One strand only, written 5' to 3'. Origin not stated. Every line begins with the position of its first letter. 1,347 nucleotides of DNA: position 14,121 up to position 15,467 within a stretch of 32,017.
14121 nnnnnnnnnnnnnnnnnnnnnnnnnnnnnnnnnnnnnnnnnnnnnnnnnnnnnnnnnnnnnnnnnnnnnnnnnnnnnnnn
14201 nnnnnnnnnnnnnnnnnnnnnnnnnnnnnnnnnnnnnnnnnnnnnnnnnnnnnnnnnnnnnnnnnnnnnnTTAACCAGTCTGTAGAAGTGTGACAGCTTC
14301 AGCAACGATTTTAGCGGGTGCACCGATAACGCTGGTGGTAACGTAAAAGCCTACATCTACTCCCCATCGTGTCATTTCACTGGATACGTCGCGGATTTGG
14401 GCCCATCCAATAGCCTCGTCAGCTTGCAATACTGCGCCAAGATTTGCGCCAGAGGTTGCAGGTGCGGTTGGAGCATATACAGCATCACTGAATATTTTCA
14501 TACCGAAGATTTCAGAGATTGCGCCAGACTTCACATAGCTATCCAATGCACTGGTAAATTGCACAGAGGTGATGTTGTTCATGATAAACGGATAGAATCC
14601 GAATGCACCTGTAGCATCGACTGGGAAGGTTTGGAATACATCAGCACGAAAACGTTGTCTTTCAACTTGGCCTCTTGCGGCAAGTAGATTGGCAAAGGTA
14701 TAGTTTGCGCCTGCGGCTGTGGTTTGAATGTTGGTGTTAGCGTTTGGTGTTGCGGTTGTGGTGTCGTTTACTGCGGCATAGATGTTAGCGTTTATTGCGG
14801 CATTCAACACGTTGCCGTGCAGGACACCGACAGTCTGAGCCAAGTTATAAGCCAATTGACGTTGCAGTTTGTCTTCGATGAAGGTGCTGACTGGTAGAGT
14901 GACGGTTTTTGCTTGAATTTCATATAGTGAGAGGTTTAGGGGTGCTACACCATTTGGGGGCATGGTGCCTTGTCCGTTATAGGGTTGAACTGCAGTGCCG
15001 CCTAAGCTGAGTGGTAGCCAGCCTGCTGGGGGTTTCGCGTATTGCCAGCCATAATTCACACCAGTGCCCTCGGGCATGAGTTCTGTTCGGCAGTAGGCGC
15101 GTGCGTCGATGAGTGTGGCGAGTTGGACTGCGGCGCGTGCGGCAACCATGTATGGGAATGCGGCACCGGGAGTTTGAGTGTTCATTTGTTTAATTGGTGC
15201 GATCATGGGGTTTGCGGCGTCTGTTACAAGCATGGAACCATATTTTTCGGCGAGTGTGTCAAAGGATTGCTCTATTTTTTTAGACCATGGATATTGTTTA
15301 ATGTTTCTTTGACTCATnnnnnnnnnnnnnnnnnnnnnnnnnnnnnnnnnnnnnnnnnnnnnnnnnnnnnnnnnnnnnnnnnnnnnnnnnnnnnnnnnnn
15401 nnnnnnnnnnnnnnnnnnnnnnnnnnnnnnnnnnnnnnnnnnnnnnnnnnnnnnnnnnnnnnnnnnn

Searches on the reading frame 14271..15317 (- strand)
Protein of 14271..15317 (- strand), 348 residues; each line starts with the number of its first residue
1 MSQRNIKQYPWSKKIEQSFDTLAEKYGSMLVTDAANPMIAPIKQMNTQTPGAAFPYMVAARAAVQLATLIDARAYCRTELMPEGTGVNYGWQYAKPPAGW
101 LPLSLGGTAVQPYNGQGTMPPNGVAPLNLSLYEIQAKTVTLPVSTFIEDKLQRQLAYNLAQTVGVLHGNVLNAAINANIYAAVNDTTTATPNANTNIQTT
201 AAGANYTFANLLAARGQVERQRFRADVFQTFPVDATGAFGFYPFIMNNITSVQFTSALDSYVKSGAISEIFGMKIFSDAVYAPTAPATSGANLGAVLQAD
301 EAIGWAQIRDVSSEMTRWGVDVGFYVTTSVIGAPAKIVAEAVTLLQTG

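Call 7: search_protein_families(library=pfam, proteins=[window:14271-15317:-], max_evalue=0.01)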
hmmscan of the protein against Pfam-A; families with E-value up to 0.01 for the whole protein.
window:14271-15317:- (348 aa): 0 families

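Call 8: search_protein_families(library=phrogs, proteins=[window:14271-15317:-], max_evalue=0.01)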
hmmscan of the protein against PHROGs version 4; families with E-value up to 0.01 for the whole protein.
window:14271-15317:- (348 aa): 0 families

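Call 21: find_related_loci(query=window:14271-15317:-, collection=viral_contigs, flank=10000)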
Query window:14271-15317:- (348 aa) in viral_contigs; peptide patterns used: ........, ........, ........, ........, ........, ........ (x = any residue, [..] = any of these).
4 stretches matched a pattern, but none encodes a relative of the query by tblastn (E <= 1e-3).

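Call 90: search_protein_families(library=ncbifam, proteins=[window:14271-15317:-], max_evalue=0.1)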
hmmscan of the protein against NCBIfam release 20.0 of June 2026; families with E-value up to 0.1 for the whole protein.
window:14271-15317:- (348 aa): 0 families
